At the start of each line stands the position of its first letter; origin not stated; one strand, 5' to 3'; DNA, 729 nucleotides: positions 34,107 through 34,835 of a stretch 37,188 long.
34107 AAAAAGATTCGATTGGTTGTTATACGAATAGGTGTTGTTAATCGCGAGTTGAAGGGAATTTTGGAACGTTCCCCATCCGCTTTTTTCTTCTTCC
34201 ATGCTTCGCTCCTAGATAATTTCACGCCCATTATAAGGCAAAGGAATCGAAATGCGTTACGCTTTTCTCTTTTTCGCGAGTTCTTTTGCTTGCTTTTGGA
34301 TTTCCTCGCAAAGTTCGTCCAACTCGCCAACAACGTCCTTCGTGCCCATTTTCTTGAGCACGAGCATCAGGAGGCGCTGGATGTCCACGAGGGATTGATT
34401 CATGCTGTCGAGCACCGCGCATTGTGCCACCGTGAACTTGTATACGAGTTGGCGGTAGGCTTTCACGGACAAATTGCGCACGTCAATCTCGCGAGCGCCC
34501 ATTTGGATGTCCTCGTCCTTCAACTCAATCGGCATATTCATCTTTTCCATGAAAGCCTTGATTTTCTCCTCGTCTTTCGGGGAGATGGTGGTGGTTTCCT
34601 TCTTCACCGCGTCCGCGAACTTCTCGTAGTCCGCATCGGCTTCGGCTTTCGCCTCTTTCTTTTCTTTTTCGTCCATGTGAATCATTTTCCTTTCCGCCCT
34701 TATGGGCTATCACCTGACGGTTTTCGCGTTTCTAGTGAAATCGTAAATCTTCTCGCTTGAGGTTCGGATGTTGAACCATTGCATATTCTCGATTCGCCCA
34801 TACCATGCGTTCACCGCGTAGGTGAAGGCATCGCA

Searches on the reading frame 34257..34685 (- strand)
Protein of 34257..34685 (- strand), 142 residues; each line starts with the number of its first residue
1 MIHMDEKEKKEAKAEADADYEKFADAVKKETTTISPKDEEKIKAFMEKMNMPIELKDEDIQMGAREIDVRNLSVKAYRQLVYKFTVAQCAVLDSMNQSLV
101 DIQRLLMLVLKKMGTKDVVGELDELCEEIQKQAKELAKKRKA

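Call 70: search_protein_families(library=pfam, proteins=[window:34257-34685:-], max_evalue=0.05)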
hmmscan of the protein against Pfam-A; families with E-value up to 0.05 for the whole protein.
window:34257-34685:- (142 aa): 2 families
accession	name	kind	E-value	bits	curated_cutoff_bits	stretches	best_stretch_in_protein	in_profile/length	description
PF08910.15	Aida_N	-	0.015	16.1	25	0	15-85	22-92/103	Aida N-terminus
PF12474.13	PKK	-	0.031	14.8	25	1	7-62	51-105/139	Polo kinase kinase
